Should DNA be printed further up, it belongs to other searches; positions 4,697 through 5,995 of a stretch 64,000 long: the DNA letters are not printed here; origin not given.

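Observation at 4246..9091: radC-targeted islet encoding a histidine decarboxylase and two peptidases: a possible peptide-to-histamine module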

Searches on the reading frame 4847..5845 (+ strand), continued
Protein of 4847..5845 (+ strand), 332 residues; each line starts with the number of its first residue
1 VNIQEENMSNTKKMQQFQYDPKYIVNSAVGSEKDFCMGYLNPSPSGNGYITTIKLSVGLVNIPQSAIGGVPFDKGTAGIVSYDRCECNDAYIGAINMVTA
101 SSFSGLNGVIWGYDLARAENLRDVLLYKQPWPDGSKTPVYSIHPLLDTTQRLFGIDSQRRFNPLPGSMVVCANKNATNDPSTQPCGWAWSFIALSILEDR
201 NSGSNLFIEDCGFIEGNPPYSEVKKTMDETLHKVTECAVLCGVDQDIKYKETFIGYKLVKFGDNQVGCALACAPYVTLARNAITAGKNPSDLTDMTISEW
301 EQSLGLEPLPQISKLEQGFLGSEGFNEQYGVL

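Call 17: find_related_loci(query=A2, collection=genome_contigs, flank=10000)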
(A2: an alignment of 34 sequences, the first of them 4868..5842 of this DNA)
Query A2 (325 aa) in genome_contigs; peptide patterns used: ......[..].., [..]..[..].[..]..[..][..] (x = any residue, [..] = any of these).
126 stretches matched a pattern; 61 encode a relative of the query (tblastn E <= 1e-3); 61 distinct loci.
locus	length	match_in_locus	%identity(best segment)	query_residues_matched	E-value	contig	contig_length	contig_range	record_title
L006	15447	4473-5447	96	1-325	0e+0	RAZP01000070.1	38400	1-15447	MAG: Prosthecochloris sp. isolate A305 contig-70, whole genome shotgun sequence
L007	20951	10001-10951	67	3-316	1e-144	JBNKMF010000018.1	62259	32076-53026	MAG: Gammaproteobacteria bacterium isolate H1.bin.24.strict NODE_18_length_62259_cov_136.689733, whole genome shotgun se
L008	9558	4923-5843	70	6-309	4e-143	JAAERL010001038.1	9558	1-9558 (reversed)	MAG: Desulfobacteraceae bacterium isolate Nau_4 NauG_CONTIG3190440, whole genome shotgun sequence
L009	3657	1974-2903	59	4-324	3e-129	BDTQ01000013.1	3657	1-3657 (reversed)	Bacterium BMS3Bbin07 DNA, contig: NODE_202, whole genome shotgun sequence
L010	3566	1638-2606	62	12-316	3e-129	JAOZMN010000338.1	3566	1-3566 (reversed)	MAG: Bacteroidales bacterium isolate GMC3.concoct.60_sub GMC3_14771_length_3566_cov_6.404158, whole genome shotgun seque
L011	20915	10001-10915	59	9-324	5e-124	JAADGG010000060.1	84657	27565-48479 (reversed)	MAG: Nitrospirota bacterium isolate M_MetaBat.107 contig-127_208, whole genome shotgun sequence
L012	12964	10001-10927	54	5-324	2e-111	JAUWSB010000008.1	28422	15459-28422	MAG: Bacteroidota bacterium isolate CSMAG_2543 CSMAG_2543_k127_216396_length_28422_cov_227.3592, whole genome shotgun se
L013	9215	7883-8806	54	6-324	2e-110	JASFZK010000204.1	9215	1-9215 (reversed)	MAG: Bacteroidota bacterium isolate MAY_MAG_00023 ALL_000000008625, whole genome shotgun sequence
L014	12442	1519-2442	53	6-324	3e-109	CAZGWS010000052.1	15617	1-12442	MAG TPA_asm: uncultured Lentimicrobiaceae bacterium isolate SRP128015_co1_32 genome assembly, contig: NODE_5524_length_1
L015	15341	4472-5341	51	5-303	2e-93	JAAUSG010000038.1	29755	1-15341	MAG: Leptolyngbyaceae cyanobacterium RU_5_1 NODE_548_length_29755_cov_4.350952, whole genome shotgun sequence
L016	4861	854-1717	52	17-307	4e-93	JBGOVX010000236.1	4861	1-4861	MAG: Terriglobia bacterium isolate OBJ_0618_7090110_105 k141_7785124_length_4861_cov_13.3860, whole genome shotgun seque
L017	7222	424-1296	50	9-305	1e-92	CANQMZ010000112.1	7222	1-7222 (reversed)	MAG: uncultured Parasutterella sp. isolate Lapin-012__bin70 genome assembly, contig: Lapin-012__NODE_10419_length_7222_c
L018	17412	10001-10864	51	7-301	4e-92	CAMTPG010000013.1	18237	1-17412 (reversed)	MAG TPA_asm: uncultured Parabacteroides sp. isolate SRR7610133_bin.1_metaWRAP_v1.3_MAG genome assembly, contig: ERZ14188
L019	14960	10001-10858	48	11-302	1e-89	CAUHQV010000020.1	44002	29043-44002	MAG TPA_asm: uncultured Flavobacteriales bacterium isolate SRR16279939_bin.35_MetaWRAP_v1.3_MAG genome assembly, contig:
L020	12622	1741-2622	49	2-302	6e-89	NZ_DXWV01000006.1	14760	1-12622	MAG: Bacteroides sp. isolate HRGM_Genome_3638 HRGM_Genome_3638_6, whole genome shotgun sequence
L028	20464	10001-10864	49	10-302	2e-86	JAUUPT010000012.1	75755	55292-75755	MAG: Bacteroidaceae bacterium isolate N1166.5 NODE_95_length_75755_cov_9.198322, whole genome shotgun sequence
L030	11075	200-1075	48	10-306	4e-86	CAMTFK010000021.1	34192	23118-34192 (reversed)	MAG TPA_asm: uncultured Bacteroides sp. isolate SRR13840147_bin.3_metawrap_v1.3_MAG genome assembly, contig: NODE.55_len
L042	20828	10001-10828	49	8-295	3e-81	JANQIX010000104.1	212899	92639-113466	MAG: Alphaproteobacteria bacterium isolate PL24a_bin.80 k99_1076486, whole genome shotgun sequence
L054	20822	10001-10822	49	17-303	6e-82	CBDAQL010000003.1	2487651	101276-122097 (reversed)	MAG: Acidocella sp. isolate 0435ad71-cd07-4e9c-99cf-aa8a723c0527 genome assembly, contig: contig_3, whole genome shotgun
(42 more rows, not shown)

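Call 33: search_protein_families(library=pfam, proteins=[L003:12388-13905:+], max_evalue=0.001)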
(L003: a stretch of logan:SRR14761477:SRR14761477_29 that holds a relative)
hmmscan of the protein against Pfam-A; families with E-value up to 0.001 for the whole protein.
L003:12388-13905:+ (505 aa): 1 family
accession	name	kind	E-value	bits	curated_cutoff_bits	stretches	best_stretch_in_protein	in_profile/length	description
PF02666.20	PS_Dcarbxylase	-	2.2e-35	122.6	22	1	224-483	1-186/198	Phosphatidylserine decarboxylase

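Call 57: search_protein_families(library=padloc, proteins=[window:4868-5845:+], max_evalue=0.01)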
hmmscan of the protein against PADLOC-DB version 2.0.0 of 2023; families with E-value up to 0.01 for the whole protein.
window:4868-5845:+ (325 aa): 0 families
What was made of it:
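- Tried and rejected: Anti-phage defence: no PADLOC model matches any of the three proteins (call 57).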

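Call 75: search_protein_families(library=pfam, proteins=[L042:8402-9940:+, L030:1120-1749:+, L028:4280-6208:+, L054:8349-9932:+, L007:8416-9819:+], max_evalue=0.01)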
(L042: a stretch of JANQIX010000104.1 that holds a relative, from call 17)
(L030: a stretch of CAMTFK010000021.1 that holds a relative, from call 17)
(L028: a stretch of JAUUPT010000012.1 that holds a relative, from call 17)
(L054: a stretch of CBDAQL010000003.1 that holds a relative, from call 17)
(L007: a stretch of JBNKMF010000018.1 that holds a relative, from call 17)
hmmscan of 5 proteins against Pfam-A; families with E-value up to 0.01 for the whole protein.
L042:8402-9940:+ (512 aa): 1 family
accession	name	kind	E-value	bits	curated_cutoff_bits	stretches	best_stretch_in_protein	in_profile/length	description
PF20085.5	TGL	-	1.2e-10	41.5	23.7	1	128-346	24-197/245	Protein-glutamine gamma-glutamyltransferase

L030:1120-1749:+ (209 aa): 1 family
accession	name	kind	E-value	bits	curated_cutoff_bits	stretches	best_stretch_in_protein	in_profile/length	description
PF01862.21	PvlArgDC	-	5.4e-18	65.8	22.7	1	14-161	6-127/161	Pyruvoyl-dependent arginine decarboxylase (PvlArgDC)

L028:4280-6208:+ (642 aa): 1 family
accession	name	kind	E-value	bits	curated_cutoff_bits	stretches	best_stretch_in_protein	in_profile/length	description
PF01551.29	Peptidase_M23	-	1.8e-12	47.7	28.7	2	225-261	62-96/96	Peptidase family M23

L054:8349-9932:+ (527 aa): 2 families
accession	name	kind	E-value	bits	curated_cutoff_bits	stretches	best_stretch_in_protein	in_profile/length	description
PF13520.12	AA_permease_2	-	3.7e-51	174.8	27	1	48-468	1-394/427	Amino acid permease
PF00324.27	AA_permease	-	5.2e-20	72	24.6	1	55-469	4-420/470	Amino acid permease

L007:8416-9819:+ (467 aa): 1 family
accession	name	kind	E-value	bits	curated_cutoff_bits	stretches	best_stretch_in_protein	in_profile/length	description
PF00450.28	Peptidase_S10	-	3.2e-90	303.9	21.9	1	26-449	5-419/420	Serine carboxypeptidase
